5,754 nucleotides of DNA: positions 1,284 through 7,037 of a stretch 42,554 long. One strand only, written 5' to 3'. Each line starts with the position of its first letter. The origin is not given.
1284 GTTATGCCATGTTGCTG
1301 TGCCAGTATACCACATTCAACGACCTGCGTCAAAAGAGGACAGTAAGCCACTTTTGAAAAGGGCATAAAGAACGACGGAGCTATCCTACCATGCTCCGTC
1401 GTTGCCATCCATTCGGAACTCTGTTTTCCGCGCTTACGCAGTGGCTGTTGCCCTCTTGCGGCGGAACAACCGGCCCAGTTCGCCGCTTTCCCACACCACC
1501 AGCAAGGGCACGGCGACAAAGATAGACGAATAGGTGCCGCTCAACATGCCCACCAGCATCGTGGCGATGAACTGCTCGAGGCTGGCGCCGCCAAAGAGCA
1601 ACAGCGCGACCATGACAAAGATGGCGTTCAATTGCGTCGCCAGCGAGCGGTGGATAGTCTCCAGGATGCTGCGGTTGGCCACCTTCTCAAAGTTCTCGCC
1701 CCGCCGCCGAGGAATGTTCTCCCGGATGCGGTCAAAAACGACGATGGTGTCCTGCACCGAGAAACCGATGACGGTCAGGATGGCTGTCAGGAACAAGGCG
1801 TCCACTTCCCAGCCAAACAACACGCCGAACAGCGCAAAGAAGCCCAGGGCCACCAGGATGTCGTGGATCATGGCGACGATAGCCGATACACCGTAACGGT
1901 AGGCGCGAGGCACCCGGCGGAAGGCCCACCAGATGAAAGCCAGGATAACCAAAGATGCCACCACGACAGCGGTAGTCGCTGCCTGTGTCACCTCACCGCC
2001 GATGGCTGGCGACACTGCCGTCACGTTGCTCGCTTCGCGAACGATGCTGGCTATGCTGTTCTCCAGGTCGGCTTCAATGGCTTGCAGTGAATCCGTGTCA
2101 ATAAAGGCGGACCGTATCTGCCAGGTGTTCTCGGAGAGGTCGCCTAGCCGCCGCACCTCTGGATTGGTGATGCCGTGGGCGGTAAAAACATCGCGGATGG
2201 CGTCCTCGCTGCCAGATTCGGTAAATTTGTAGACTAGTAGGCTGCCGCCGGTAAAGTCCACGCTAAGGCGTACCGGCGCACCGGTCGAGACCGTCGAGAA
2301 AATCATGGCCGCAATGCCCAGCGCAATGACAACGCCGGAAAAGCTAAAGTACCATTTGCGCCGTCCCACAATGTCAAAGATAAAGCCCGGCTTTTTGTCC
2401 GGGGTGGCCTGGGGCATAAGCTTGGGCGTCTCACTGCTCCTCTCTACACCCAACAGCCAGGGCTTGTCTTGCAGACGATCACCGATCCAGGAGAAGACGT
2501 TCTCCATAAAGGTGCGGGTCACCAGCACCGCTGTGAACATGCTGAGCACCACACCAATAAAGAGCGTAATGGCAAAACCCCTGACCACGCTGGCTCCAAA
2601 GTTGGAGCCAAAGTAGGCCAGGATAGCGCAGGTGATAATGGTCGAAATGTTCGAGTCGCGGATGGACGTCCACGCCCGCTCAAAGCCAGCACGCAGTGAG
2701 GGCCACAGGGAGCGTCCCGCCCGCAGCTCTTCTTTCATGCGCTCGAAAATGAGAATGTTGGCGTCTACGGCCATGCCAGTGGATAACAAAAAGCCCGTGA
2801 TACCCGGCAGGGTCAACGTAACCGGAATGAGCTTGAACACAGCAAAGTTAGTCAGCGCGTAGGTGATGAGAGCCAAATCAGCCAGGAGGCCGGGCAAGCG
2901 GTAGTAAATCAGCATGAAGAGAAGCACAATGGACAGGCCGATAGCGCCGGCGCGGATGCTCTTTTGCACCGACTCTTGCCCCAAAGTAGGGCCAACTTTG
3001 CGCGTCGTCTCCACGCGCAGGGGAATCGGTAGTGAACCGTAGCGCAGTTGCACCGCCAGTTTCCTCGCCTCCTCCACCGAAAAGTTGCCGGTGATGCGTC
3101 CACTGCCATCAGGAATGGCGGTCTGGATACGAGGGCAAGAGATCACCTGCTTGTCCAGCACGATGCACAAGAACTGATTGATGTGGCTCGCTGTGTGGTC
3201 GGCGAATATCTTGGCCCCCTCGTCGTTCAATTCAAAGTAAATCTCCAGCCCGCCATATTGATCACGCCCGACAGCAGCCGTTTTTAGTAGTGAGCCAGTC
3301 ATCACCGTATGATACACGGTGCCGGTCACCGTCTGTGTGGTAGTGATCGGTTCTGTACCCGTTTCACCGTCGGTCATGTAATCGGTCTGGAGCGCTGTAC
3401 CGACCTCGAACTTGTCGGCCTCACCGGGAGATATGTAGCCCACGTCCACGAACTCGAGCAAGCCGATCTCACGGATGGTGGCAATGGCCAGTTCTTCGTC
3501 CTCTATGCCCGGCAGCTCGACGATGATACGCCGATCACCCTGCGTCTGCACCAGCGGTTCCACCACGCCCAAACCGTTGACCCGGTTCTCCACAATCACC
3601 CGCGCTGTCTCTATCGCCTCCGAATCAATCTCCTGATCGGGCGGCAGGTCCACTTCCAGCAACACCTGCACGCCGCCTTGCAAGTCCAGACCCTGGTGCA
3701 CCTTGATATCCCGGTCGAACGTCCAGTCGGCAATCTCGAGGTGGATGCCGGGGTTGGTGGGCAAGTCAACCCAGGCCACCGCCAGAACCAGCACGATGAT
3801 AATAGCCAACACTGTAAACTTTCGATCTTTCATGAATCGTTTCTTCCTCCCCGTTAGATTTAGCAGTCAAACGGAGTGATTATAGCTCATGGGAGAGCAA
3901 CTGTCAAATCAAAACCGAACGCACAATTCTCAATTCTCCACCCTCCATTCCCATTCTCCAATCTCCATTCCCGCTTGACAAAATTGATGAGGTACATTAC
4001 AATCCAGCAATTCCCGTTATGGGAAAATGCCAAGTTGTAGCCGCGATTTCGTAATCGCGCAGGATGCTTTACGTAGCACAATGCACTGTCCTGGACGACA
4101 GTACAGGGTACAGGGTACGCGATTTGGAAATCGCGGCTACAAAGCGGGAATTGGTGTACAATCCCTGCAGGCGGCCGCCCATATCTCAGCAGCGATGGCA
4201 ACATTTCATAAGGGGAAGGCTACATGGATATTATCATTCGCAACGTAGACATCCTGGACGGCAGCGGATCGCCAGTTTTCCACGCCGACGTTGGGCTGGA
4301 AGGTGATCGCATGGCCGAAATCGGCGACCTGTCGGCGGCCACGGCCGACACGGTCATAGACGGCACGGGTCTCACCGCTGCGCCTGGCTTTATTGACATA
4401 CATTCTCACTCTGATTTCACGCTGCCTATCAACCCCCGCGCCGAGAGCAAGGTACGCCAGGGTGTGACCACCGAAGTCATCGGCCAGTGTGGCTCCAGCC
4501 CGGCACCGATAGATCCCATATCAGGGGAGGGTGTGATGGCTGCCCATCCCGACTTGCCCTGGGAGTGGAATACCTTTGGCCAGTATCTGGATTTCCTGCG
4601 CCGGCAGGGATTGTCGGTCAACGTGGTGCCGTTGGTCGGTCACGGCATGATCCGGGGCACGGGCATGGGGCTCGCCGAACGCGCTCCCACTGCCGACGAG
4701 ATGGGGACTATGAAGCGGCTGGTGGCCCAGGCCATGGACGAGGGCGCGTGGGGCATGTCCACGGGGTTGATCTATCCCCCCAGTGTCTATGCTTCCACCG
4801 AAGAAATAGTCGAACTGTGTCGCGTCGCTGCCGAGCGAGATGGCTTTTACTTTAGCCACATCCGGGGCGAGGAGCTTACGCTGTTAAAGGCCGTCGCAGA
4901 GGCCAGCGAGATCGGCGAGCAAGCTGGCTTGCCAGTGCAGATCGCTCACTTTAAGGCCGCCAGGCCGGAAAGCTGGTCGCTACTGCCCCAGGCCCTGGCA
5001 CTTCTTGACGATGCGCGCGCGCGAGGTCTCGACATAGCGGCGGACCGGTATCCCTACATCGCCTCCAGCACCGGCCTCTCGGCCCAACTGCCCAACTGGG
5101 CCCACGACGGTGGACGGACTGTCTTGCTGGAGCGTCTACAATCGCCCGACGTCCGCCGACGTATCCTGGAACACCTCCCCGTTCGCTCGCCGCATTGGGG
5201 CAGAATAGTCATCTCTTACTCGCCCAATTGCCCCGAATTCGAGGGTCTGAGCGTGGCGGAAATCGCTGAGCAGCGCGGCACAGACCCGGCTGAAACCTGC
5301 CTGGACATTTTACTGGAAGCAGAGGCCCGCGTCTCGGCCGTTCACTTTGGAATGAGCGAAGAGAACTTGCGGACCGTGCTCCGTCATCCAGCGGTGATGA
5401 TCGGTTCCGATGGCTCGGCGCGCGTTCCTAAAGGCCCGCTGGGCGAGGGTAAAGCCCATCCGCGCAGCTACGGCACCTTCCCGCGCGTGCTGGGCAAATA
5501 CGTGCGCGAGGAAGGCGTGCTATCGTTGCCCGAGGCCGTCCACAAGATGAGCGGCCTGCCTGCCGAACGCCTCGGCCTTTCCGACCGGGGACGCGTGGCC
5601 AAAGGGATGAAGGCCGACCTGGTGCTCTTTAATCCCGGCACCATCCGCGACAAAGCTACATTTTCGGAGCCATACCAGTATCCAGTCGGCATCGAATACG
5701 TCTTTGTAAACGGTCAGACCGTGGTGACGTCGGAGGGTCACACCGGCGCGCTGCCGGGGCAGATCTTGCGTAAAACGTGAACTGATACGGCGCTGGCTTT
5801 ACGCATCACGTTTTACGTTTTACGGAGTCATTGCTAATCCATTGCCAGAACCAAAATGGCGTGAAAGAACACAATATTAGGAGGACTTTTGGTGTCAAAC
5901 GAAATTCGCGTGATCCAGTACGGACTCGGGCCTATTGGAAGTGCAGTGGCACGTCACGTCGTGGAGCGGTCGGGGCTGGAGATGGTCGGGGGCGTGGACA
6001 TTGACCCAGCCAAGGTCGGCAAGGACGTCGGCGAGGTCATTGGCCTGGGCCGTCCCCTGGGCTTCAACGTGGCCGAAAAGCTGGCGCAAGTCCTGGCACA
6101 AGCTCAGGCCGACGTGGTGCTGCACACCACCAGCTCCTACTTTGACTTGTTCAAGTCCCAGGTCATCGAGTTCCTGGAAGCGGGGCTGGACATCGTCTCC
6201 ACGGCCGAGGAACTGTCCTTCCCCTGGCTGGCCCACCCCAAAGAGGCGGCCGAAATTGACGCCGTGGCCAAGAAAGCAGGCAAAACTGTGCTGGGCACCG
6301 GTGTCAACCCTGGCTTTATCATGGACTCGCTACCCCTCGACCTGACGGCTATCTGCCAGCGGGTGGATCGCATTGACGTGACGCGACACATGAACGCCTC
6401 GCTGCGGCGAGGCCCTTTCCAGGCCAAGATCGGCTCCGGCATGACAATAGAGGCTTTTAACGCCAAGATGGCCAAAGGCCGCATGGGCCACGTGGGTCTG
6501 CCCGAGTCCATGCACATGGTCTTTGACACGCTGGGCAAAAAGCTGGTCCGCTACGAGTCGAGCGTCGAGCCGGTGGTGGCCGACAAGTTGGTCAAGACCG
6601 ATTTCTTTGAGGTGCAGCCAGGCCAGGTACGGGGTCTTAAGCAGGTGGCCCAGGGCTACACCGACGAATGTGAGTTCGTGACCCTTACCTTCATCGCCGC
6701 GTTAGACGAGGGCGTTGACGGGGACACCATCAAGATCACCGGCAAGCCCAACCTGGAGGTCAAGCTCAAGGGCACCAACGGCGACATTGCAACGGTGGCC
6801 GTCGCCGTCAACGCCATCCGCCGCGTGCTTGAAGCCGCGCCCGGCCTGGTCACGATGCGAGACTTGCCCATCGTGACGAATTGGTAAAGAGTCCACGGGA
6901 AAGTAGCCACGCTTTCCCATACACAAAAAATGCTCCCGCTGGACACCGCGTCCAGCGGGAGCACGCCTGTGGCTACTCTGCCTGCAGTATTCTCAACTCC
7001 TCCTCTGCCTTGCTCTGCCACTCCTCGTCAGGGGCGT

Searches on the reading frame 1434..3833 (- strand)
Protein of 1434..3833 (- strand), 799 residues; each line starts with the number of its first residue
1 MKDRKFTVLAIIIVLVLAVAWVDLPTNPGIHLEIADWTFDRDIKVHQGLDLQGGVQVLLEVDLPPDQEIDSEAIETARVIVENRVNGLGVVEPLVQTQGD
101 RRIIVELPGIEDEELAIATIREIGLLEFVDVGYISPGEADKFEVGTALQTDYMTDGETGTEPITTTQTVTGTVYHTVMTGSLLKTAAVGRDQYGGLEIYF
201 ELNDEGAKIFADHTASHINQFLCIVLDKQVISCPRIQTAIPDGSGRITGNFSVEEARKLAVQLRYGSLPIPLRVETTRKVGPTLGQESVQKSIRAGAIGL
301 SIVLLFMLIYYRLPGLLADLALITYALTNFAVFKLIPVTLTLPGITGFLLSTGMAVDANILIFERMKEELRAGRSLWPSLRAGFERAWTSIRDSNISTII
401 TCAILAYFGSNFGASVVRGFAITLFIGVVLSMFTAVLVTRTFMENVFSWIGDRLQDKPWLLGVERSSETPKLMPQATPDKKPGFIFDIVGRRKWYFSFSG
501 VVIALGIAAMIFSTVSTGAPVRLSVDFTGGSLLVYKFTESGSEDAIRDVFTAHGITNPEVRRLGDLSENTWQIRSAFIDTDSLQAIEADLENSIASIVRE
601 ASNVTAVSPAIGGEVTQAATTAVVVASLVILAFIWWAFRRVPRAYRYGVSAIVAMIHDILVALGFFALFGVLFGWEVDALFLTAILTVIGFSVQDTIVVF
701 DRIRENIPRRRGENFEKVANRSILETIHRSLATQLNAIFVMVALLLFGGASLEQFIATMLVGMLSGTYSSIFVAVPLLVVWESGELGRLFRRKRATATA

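Call 6: search_protein_families(library=pfam, proteins=[window:1434-3833:-], max_evalue=0.001)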
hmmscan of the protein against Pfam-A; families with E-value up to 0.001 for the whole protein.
window:1434-3833:- (799 aa): 7 families
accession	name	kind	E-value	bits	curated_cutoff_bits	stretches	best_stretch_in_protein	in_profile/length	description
PF02355.23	SecD_SecF_C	-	1.5e-62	210.8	20.5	2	600-782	14-187/189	Protein export membrane protein SecD/SecF, C-terminal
PF22599.2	SecDF_P1_head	-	1.5e-28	99.4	27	1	175-270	18-114/114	SecDF, P1 head subdomain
PF21760.3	SecD_1st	-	3.7e-19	68.4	27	1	75-131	2-58/60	Protein translocase subunit SecDF, P1 domain, N-terminal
PF07549.19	Sec_GG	-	5.3e-09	35.8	20.3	0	519-538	6-25/28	SecD/SecF GG Motif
PF03176.21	MMPL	-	3.1e-05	23.5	20.5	1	294-453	147-305/333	MMPL family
PF00873.25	ACR_tran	-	6.8e-05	21.2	28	0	295-439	336-482/1021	AcrB/AcrD/AcrF family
PF06699.16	PIG-F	-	8.7e-05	23.2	24.2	0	658-781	3-114/183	GPI biosynthesis protein family Pig-F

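Call 81: find_encoding_contigs(protein=window:1434-3833:-, flank=10000, max_places=3)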
Protein window:1434-3833:- (799 aa): 8 contigs read that carry it; 3 places shown.
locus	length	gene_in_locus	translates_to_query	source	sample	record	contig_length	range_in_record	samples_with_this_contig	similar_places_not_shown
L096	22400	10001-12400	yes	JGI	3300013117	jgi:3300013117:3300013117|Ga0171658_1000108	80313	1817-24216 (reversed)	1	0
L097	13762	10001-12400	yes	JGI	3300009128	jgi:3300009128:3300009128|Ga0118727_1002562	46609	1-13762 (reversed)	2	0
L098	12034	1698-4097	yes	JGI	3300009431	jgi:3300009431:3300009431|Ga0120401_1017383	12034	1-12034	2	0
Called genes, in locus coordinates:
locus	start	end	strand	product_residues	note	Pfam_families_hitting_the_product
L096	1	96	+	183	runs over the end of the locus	PF02674:Colicin_V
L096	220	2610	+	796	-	PF00488:MutS_V, PF20297:MSSS, PF01713:Smr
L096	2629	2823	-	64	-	PF02416:TatA_B_E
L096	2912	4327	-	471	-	-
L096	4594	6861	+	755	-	PF00069:Pkinase, PF07714:PK_Tyr_Ser-Thr, PF13414:TPR_11 (weak), PF13432:TPR_16 (weak), PF00515:TPR_1, PF07719:TPR_2, PF13414:TPR_11, PF13432:TPR_16, +21 more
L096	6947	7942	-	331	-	PF01113:DapB_N (weak), PF19328:DAP_DH_C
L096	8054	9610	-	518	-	PF07969:Amidohydro_3, PF01979:Amidohydro_1 (weak)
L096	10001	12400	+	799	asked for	PF07549:Sec_GG (faint), PF21760:SecD_1st, PF22599:SecDF_P1_head, PF02355:SecD_SecF_C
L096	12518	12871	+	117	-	PF02604:PhdYeFM_antitox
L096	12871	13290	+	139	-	PF01850:PIN (weak), PF13470:PIN_3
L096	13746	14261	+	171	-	-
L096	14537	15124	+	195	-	PF07161:LppX_LprAFG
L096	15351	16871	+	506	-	PF00083:Sugar_tr (weak), PF07690:MFS_1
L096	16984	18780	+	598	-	PF11832:DUF3352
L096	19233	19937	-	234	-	PF00072:Response_reg, PF00486:Trans_reg_C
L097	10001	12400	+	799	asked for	PF07549:Sec_GG (faint), PF21760:SecD_1st, PF22599:SecDF_P1_head, PF02355:SecD_SecF_C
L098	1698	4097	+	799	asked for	PF07549:Sec_GG (faint), PF21760:SecD_1st, PF22599:SecDF_P1_head, PF02355:SecD_SecF_C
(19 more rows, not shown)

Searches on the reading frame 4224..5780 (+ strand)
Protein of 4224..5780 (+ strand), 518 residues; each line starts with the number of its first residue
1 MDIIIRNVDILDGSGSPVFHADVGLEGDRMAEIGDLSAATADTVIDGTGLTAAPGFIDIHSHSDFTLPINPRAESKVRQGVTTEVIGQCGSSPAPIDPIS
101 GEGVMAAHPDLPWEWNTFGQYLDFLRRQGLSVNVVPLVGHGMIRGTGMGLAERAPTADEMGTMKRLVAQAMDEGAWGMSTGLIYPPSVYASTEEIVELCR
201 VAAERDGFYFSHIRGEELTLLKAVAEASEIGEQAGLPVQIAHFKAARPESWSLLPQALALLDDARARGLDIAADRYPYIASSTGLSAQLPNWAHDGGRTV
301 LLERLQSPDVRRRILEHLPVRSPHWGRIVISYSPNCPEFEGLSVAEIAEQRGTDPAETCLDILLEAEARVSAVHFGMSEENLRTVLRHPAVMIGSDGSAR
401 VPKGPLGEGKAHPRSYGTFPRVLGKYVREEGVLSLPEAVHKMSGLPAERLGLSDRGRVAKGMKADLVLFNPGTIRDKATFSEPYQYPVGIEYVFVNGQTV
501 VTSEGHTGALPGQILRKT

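Call 6: search_protein_families(library=pfam, proteins=[window:4224-5780:+], max_evalue=0.001)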
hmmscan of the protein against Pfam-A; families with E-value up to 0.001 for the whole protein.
window:4224-5780:+ (518 aa): 2 families
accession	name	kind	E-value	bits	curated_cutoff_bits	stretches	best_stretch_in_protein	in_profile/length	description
PF07969.17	Amidohydro_3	-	9.2e-38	131.3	29.7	1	44-501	2-472/472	Amidohydrolase family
PF01979.26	Amidohydro_1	-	7.8e-10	39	25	1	391-500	245-345/345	Amidohydrolase family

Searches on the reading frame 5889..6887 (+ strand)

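Call 6: search_protein_families(library=pfam, proteins=[window:5889-6887:+], max_evalue=0.001)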
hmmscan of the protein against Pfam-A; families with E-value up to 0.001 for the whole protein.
window:5889-6887:+ (332 aa): 2 families
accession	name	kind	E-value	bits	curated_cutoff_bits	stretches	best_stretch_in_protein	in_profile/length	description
PF19328.4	DAP_DH_C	-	1.9e-37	129.3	23.3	1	143-330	1-194/206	2,4-diaminopentanoate dehydrogenase C-terminal domain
PF01113.26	DapB_N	-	3.5e-07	30.8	25.6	1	7-82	2-76/124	Dihydrodipicolinate reductase, N-terminus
